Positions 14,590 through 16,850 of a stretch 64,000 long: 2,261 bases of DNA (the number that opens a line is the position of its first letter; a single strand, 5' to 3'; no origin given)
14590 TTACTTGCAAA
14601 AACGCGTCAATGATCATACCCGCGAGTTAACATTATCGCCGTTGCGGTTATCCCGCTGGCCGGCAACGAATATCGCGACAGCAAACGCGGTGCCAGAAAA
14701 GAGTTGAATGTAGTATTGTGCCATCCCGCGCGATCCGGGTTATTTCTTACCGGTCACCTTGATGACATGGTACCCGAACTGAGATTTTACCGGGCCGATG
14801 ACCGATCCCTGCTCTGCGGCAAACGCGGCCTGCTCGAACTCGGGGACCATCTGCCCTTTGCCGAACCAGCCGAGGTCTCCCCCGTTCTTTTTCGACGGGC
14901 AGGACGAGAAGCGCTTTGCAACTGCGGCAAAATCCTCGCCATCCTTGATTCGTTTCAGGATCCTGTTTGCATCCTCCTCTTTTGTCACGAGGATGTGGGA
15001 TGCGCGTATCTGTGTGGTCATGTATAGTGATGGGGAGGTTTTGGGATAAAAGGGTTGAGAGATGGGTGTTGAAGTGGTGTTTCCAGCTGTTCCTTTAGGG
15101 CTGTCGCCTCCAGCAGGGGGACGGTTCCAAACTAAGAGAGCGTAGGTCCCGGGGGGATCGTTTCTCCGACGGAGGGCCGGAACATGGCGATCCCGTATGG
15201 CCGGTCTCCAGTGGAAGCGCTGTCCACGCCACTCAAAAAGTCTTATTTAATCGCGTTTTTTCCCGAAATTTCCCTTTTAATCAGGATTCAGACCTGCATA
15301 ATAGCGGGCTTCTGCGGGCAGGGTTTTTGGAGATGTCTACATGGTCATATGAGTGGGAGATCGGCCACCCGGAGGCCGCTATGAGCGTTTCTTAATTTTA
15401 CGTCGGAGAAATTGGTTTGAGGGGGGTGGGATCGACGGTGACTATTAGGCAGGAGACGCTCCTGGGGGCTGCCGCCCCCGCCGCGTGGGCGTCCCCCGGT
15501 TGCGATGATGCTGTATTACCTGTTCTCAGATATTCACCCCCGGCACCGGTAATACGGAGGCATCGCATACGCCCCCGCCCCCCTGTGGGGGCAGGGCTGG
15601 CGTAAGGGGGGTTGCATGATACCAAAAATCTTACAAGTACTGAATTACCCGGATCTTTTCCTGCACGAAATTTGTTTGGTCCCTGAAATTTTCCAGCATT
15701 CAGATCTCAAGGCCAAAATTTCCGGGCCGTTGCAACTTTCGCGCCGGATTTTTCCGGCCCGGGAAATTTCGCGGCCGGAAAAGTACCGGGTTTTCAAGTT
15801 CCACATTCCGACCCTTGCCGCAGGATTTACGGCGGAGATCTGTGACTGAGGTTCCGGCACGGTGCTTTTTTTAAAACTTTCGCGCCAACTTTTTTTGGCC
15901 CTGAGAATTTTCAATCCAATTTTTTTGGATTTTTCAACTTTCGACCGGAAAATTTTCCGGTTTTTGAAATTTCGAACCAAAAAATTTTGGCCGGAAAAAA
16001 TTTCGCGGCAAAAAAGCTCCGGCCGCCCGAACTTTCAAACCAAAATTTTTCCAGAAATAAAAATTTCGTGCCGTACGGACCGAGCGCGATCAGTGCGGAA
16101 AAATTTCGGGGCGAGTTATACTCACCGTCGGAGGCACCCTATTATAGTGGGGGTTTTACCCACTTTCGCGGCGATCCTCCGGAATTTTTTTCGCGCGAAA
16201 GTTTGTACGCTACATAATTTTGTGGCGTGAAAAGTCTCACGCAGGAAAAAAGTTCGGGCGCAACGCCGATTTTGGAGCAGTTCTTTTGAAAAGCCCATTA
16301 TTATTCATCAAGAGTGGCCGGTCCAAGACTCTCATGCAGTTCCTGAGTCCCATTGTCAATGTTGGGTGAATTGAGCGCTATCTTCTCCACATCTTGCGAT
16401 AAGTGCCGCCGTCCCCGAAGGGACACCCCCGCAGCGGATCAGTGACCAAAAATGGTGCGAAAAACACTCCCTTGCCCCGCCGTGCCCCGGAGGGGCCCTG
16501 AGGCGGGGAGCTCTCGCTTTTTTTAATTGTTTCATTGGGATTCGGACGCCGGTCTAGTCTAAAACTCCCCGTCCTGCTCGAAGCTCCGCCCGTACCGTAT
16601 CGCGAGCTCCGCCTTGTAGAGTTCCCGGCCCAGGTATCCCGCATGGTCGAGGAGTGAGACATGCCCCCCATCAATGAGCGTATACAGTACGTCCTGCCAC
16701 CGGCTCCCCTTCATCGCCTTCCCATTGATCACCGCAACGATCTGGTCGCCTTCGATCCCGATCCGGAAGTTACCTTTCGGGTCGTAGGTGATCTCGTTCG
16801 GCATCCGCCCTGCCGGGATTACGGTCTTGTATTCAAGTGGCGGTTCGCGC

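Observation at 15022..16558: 1.5-kb gene-free island in a densely coding region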

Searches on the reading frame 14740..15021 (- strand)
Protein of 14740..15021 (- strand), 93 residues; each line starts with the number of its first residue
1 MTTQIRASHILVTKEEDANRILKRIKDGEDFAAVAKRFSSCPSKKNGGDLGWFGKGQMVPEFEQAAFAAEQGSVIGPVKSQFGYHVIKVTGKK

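Call 11: find_encoding_contigs(protein=window:14743-15021:-, flank=10000, max_places=8)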
Protein seq(93 aa) (93 aa): 12 contigs read that carry it; 8 places shown.
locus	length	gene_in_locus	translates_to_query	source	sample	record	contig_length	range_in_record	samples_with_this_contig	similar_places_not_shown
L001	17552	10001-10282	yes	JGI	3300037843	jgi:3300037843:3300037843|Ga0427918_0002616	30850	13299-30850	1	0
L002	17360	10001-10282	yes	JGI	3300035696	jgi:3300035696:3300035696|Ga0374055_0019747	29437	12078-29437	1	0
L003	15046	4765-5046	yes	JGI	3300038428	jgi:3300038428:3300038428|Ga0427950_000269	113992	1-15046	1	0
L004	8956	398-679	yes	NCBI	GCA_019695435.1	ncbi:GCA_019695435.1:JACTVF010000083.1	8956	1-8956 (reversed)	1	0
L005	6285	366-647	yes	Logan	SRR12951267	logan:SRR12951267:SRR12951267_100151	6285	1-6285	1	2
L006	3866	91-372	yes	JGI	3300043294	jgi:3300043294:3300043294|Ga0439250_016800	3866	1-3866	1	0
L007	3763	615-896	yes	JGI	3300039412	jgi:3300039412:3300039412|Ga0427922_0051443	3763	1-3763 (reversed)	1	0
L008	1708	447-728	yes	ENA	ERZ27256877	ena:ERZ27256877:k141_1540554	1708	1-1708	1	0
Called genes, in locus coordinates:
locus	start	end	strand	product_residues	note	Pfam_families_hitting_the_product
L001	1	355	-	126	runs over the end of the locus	PF01022:HTH_5, PF12840:HTH_20 (weak)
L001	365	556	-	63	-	-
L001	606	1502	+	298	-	PF03599:CdhD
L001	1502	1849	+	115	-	PF12838:Fer4_7 (faint), PF00037:Fer4 (weak), PF12797:Fer4_2 (weak), PF12837:Fer4_6 (weak), PF13237:Fer4_10, PF14697:Fer4_21 (weak), PF13187:Fer4_9, PF00037:Fer4 (weak), +2 more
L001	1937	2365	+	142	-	PF01451:LMWPc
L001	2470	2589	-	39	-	-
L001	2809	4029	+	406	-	PF00390:malic, PF03949:Malic_M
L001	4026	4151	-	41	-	-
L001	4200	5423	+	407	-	PF00753:Lactamase_B, PF19583:ODP, PF00258:Flavodoxin_1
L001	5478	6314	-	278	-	PF01416:PseudoU_synth_1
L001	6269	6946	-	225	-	PF02811:PHP, PF13263:PHP_C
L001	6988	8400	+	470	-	PF14251:PterinBD-DUF4346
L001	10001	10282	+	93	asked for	PF13145:Rotamase_2, PF13616:Rotamase_3, PF00639:Rotamase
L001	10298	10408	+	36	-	-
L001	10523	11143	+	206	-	-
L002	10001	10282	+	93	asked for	PF13145:Rotamase_2, PF13616:Rotamase_3, PF00639:Rotamase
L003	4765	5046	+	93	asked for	PF13145:Rotamase_2, PF13616:Rotamase_3, PF00639:Rotamase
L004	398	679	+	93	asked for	PF13145:Rotamase_2, PF13616:Rotamase_3, PF00639:Rotamase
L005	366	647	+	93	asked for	PF13145:Rotamase_2, PF13616:Rotamase_3, PF00639:Rotamase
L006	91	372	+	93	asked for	PF13145:Rotamase_2, PF13616:Rotamase_3, PF00639:Rotamase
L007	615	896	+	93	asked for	PF13145:Rotamase_2, PF13616:Rotamase_3, PF00639:Rotamase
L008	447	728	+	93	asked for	PF13145:Rotamase_2, PF13616:Rotamase_3, PF00639:Rotamase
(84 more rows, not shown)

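Call 82: search_protein_families(library=pfam, proteins=[window:14740-15021:-], max_evalue=0.01)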
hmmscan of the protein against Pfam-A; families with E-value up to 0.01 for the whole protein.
window:14740-15021:- (93 aa): 3 families
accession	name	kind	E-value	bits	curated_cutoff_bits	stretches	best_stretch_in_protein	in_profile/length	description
PF13616.12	Rotamase_3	-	1.6e-28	100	22.5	1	4-93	15-116/116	PPIC-type PPIASE domain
PF00639.27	Rotamase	-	1.8e-27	96.6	21.7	1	15-90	19-96/97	PPIC-type PPIASE domain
PF13145.12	Rotamase_2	-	6.3e-12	46.8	27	1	6-93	23-109/121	PPIC-type PPIASE domain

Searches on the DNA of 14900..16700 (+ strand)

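Call 5: search_rna_families(source=window, start=14900, end=16700, threshold=evalue, max_evalue=10, show_alignments=3)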
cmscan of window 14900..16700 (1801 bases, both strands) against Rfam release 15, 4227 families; matches with E-value up to 10: 17.
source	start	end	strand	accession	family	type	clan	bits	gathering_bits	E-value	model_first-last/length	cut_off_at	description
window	15944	16050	-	RF02629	RmaA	Gene; sRNA;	-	24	57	0.23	1-113/113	no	Regulator of motility and amylovoran A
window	15853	16025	-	RF04127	MIR8007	Gene; miRNA;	-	20.2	195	0.53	1-226/226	no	MIR8007 microRNA precursor family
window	16478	16505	+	RF02804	PyrR206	Gene; snRNA; snoRNA; HACA-box;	-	20.1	46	1.2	7-34/60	no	Pyrobaculum sRNA 206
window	15908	15935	+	RF01338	CRISPR-DR25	Gene; CRISPR;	CL00014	19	36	1.7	1-25/25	no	CRISPR RNA direct repeat element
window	15937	16015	+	RF03177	mir-2067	Gene; miRNA;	-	18.3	70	2.5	1-72/72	no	mir-2067 microRNA precursor family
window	15836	16012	-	RF03098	RAGATH-22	Gene; sRNA;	-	18.1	120.3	1.6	1-166/166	no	RAGATH-22 RNA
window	15929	16000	-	RF04239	mir-4679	Gene; miRNA;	-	18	88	4.5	1-75/75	no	mir-4679 microRNA precursor family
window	16465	16537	+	RF01581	RUF6-5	Gene; sRNA;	-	17.3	70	3.6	1-156/156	no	Plasmodium RNA of unknown function RUF6-5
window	15908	15945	-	RF01369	CRISPR-DR56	Gene; CRISPR;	-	17.1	35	5.8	1-37/37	no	CRISPR RNA direct repeat element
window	15698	15784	-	RF00675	mir-145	Gene; miRNA;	-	15.8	50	3.4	1-86/86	no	mir-145 microRNA precursor family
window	15936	16039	-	RF02901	AaHKsRNA41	Gene; sRNA;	-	15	97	1.7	1-187/187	no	Aggregatibacter sRNA 41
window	15852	16058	+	RF04127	MIR8007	Gene; miRNA;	-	15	195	8.8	1-226/226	no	MIR8007 microRNA precursor family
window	15840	15925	+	RF02871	ncS54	Gene; sRNA;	-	14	43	8.2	1-79/79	no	Burkholderia sRNA 54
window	15639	15792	-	RF02576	tsr1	Gene; sRNA;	-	13.3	235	0.75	1-657/657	no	tsr1 small RNA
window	15944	16055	-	RF04207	MIR5048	Gene; miRNA;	-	12.1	160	5.9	1-356/356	no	MIR5048 microRNA precursor family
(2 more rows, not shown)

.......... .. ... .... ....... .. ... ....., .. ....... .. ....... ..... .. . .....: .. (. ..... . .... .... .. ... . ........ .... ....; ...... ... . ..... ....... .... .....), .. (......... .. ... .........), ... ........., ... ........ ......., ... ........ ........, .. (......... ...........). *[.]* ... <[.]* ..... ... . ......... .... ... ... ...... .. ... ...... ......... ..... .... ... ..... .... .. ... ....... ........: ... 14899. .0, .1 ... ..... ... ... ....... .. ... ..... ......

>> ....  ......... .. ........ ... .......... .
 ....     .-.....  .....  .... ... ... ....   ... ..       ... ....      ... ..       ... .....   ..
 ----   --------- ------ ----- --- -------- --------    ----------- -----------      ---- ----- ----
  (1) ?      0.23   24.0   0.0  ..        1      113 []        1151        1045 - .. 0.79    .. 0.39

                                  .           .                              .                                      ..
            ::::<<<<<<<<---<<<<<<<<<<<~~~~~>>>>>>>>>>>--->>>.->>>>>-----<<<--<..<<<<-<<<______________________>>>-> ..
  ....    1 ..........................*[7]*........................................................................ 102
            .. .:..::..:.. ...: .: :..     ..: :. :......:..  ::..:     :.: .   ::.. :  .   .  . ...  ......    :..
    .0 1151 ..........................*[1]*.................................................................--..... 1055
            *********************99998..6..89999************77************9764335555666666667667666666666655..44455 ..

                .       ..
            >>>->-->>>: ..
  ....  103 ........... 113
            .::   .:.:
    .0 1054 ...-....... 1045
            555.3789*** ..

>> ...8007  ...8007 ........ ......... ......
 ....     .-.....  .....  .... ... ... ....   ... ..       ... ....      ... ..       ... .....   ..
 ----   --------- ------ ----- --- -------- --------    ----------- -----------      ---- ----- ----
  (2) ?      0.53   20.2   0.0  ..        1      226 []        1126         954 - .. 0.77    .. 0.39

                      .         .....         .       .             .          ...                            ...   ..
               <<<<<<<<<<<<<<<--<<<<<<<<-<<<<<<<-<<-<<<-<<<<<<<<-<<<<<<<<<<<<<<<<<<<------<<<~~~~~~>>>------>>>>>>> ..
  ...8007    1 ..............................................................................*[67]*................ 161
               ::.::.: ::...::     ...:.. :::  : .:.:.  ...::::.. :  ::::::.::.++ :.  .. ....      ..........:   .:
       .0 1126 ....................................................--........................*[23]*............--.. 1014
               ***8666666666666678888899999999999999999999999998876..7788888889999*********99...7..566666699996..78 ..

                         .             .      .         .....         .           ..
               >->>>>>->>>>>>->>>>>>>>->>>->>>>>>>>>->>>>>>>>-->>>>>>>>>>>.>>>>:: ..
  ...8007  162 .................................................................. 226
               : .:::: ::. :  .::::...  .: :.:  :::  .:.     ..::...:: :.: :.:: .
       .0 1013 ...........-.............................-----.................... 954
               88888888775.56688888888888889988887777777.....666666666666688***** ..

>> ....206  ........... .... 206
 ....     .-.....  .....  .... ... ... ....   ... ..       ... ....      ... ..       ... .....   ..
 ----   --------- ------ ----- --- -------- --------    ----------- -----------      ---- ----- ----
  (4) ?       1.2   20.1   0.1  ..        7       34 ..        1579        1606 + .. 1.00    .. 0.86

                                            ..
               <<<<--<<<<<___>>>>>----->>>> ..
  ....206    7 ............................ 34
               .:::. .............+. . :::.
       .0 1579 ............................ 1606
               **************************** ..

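Call 32: search_dna_similar(query=window:15022-16558:+, collection=plasmids, mode=distant, max_evalue=0.001)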
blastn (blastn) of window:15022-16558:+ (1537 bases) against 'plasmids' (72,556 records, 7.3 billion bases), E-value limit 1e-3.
No match.
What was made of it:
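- Closest known: Iteron arrays of plasmid origins and centromere-like partition sites. Different: No match in PLSDB plasmids (call 32).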

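Call 33: search_dna_similar(query=window:15022-16558:+, collection=phages, mode=distant, max_evalue=0.001)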
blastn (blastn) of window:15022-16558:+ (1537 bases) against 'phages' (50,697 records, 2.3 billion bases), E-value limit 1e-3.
No match.

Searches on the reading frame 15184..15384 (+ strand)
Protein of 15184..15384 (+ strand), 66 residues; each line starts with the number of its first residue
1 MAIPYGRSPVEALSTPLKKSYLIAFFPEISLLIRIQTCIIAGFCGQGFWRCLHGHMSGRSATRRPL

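Call 82: search_protein_families(library=pfam, proteins=[window:15184-15384:+], max_evalue=0.01)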
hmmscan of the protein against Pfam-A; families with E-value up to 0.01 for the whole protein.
window:15184-15384:+ (66 aa): 0 families

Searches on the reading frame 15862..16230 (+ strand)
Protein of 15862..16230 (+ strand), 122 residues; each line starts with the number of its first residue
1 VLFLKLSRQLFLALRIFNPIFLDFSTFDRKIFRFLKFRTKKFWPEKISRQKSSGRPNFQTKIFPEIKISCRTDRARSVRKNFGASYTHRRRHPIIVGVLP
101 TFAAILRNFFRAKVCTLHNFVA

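Call 30: find_homologous_proteins(query=window:15862-16227:+, max_evalue=0.001)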
Query seq(122 aa) (122 aa): 2 proteins with E <= 0.001 among 3 candidates.
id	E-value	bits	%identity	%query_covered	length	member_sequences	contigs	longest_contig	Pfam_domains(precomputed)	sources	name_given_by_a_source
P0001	1.7e-19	88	52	93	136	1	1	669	-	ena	-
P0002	1.7e-12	65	46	89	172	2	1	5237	-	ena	-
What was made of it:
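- Checked: The largest, the array 'ORF', has only 2 relatives among 5.8 billion proteins, and both are array artefacts (call 30).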

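Call 31: find_encoding_contigs(protein=P0002, flank=6000)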
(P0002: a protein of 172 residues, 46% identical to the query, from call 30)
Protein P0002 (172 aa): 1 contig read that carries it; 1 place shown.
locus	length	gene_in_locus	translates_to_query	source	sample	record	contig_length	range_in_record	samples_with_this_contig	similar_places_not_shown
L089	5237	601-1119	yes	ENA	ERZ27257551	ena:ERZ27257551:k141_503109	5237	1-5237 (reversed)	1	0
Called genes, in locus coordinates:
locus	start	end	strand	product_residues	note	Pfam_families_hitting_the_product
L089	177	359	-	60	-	-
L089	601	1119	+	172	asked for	-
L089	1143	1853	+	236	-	-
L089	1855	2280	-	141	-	-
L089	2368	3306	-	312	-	-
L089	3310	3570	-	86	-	-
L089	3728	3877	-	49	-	-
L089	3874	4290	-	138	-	-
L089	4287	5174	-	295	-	PF00801:PKD, PF18911:PKD_4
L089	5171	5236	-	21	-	?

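Call 82: search_protein_families(library=pfam, proteins=[window:15862-16230:+], max_evalue=0.01)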
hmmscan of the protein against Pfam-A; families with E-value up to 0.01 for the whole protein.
window:15862-16230:+ (122 aa): 0 families
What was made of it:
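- No protein homologues were found (calls 30, 82).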
